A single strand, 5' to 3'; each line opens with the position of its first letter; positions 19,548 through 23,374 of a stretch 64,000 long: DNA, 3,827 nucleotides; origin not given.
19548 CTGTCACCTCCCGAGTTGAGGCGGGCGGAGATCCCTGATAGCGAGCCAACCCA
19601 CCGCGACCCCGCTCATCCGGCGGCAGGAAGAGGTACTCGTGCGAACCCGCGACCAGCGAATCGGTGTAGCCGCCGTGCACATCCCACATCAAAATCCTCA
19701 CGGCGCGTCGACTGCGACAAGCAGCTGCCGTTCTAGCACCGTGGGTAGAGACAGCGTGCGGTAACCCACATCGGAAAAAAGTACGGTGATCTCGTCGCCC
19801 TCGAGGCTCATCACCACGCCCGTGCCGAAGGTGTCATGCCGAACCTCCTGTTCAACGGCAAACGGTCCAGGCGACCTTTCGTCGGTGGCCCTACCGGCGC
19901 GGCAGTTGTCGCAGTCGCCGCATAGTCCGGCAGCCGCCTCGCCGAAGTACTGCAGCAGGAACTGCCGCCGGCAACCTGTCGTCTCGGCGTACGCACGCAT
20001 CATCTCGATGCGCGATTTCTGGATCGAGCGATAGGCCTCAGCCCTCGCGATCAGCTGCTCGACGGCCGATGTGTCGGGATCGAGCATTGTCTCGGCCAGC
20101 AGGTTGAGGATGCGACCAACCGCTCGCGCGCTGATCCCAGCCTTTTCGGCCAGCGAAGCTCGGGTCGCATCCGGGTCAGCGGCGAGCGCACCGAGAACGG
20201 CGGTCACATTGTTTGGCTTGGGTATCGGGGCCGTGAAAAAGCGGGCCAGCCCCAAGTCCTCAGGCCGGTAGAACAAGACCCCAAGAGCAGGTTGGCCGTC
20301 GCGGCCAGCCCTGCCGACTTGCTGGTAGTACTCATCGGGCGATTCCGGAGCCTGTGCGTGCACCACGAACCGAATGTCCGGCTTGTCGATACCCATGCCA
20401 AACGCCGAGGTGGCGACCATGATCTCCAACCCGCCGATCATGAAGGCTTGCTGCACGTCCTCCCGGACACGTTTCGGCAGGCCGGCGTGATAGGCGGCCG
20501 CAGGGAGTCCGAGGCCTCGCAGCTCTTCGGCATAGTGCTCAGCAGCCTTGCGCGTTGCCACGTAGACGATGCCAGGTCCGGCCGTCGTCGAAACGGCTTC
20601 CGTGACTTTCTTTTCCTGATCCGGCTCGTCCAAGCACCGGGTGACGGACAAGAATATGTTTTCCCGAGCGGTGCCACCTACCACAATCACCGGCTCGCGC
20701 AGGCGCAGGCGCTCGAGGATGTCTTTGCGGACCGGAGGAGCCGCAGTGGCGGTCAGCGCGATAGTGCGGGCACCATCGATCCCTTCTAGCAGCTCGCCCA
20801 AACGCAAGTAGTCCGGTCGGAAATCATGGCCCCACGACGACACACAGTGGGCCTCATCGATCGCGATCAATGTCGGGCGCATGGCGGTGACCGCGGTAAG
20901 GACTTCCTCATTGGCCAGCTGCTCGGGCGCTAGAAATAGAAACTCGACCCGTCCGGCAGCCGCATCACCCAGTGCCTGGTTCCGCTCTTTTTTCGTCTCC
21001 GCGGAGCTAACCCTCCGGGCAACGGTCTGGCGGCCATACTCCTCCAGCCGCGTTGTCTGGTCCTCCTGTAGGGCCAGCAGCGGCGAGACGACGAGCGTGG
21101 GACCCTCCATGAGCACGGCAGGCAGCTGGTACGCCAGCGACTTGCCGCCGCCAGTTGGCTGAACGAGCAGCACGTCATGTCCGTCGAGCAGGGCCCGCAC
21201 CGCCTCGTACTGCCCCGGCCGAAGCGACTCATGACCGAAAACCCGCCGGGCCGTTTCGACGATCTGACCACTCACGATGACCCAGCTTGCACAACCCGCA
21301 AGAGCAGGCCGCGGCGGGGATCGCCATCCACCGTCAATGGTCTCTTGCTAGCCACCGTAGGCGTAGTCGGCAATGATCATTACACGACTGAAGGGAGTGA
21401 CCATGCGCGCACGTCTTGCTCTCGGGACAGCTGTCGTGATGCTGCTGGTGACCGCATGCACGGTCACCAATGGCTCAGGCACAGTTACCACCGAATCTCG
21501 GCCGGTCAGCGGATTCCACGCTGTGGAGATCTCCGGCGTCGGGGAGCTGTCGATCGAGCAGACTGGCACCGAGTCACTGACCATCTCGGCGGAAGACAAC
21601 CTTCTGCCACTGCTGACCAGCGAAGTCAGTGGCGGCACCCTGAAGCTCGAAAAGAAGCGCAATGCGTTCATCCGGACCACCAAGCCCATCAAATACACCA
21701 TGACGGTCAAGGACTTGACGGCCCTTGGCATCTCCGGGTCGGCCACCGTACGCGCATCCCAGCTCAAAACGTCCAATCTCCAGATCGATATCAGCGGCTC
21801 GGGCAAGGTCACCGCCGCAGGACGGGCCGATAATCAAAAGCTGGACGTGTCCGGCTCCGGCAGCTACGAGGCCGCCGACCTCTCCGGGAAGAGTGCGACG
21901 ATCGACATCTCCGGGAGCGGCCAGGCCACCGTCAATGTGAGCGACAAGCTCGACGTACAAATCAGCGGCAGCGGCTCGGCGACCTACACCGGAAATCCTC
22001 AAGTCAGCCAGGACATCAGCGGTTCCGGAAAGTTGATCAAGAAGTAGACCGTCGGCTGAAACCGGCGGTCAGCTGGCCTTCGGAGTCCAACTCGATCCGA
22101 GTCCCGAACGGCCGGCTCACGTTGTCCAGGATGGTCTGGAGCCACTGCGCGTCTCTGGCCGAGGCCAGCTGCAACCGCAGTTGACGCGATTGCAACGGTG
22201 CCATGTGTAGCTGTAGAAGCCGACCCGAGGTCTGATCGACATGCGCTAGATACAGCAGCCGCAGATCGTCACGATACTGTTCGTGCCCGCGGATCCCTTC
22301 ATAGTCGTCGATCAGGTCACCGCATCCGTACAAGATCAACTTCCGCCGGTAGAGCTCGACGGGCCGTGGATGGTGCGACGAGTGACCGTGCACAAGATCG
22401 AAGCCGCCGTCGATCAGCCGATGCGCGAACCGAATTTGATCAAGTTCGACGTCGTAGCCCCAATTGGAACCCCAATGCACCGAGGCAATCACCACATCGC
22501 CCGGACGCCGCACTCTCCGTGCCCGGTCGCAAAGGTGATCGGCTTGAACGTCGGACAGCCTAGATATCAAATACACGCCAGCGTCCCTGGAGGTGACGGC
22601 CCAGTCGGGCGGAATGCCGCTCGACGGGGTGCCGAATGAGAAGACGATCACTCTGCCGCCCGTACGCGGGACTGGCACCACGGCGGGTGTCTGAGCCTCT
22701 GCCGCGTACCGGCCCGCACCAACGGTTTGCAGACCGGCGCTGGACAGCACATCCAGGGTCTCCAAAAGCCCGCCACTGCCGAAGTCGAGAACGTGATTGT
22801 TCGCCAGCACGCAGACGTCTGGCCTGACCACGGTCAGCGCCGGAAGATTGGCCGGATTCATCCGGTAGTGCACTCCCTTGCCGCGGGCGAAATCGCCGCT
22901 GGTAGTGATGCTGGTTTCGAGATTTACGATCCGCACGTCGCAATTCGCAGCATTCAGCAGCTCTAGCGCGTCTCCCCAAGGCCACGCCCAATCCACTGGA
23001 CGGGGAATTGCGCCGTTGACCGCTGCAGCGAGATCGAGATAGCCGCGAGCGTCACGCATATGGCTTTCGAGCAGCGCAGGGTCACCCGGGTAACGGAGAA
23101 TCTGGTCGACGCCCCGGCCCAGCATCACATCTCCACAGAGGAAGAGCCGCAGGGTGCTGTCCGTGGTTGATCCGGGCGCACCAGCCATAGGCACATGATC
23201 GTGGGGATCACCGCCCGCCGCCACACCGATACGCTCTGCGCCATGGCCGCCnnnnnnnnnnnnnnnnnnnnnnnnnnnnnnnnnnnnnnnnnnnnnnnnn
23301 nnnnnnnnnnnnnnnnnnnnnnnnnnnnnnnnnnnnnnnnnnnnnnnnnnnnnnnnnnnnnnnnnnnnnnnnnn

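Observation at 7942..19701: Complete NDP-heptose plus carbamoylation cluster in a monoderm actinobacterium: candidate undescribed glycoconjugate pathway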

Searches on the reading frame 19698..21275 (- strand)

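Call 3: search_protein_families(library=pfam, proteins=[window:19698-21275:-])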
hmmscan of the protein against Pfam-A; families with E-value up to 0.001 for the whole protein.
window:19698-21275:- (525 aa): 5 families
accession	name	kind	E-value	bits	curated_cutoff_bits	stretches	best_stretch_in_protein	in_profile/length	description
PF00270.35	DEAD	-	1.2e-24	87.4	26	1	19-180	1-162/167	DEAD/DEAH box helicase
PF00271.37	Helicase_C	-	2.8e-19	69.9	23.5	1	230-327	13-110/110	Helicase conserved C-terminal domain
PF16124.10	RecQ_Zn_bind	-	5.3e-15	56.3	25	1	401-459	3-66/66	RecQ zinc-binding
PF04851.21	ResIII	-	4e-07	30.5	22.5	1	17-177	3-161/164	Type III restriction enzyme, res subunit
PF13412.12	HTH_24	-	0.00074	19.5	21.9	0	359-393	7-41/48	Winged helix-turn-helix DNA-binding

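Call 4: search_protein_families(library=ncbifam, proteins=[window:19698-21275:-])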
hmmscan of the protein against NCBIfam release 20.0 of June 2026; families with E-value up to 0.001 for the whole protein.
window:19698-21275:- (525 aa): 24 families
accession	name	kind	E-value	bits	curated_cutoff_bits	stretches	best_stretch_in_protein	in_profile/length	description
TIGR01389.1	recQ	equivalog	6.4e-128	427.8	640.2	2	8-347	4-339/591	DNA helicase RecQ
TIGR00614.1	recQ_fam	subfamily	2.7e-111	372.7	219.8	2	10-345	4-339/470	RecQ family ATP-dependent DNA helicase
NF008279.0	PRK11057.1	equivalog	7.5e-106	354.9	1015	2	9-345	17-349/608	ATP-dependent DNA helicase RecQ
NF041063.1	DpdF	equivalog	2.4e-69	234.8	550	1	20-345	143-491/813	protein DpdF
TIGR04121.1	DEXH_lig_assoc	equivalog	8.5e-19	66.7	850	1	20-325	16-345/804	ligase-associated DNA damage response DEXH box helicase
TIGR03817.1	DECH_helic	hypoth_equivalog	9.2e-18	63.8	874.1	2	241-339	288-386/742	helicase/secretion neighborhood putative DEAH-box helicase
NF008394.0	PRK11192.1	equivalog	6.2e-16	58.2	507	1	232-329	247-344/441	ATP-dependent RNA helicase SrmB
NF053631.1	RNA_helic_CshA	equivalog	7e-15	54.8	646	1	235-344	240-349/434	degradosome RNA helicase CshA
NF053711.1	RNA_heli_RhlE1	exception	8.5e-15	54.4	750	1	14-328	20-340/434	RNA helicase RhlE1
NF053636.1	DDHlcsCsdAPsy1082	equivalog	2.3e-14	52.8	890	1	235-331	246-342/512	DEAD/DEAH box helicase CsdA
NF008744.0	PRK11776.1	equivalog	8.1e-14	51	524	1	235-342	245-352/460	ATP-dependent RNA helicase DbpA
NF010338.0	PRK13767.1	equivalog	1.5e-13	49.9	849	1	235-325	288-384/877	ATP-dependent helicase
NF008642.0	PRK11634.1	equivalog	2e-13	49.7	989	1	235-336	248-349/628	DEAD/DEAH family ATP-dependent RNA helicase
NF007882.0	PRK10590.1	equivalog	1.2e-11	44.3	743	1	236-326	249-339/456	ATP-dependent RNA helicase RhlE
NF053710.1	RNA_heli_RhlE2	exception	2.9e-10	39.2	925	1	236-329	253-346/635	RNA helicase RhlE2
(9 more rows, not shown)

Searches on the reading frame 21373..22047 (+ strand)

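Call 91: search_protein_families(library=pfam, proteins=[window:21373-22047:+], max_evalue=0.01)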
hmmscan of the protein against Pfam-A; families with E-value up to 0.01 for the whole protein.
window:21373-22047:+ (224 aa): 1 family
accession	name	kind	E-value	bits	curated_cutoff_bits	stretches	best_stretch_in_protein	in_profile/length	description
PF10988.14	DUF2807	-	2.5e-33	115.8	24.2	1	48-209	2-181/181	Putative auto-transporter adhesin, head GIN domain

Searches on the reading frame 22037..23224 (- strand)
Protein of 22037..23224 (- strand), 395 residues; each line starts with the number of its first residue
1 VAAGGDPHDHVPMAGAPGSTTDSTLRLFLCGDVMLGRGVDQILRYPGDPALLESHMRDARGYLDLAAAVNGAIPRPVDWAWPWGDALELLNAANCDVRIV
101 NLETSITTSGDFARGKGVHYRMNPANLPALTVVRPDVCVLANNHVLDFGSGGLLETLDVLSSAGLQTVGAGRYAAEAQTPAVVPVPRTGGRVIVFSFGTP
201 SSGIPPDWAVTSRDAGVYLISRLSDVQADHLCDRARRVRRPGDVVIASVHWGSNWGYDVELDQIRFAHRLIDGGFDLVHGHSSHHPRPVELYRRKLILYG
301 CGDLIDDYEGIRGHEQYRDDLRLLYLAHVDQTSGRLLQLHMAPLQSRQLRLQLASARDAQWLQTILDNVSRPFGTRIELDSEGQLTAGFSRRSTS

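Call 91: search_protein_families(library=pfam, proteins=[window:22037-23224:-], max_evalue=0.01)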
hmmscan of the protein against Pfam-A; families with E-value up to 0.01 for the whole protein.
window:22037-23224:- (395 aa): 1 family
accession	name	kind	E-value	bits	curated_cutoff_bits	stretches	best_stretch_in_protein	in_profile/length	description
PF09587.15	PGA_cap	-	4.9e-76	256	27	1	27-308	2-255/255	Bacterial capsule synthesis protein PGA_cap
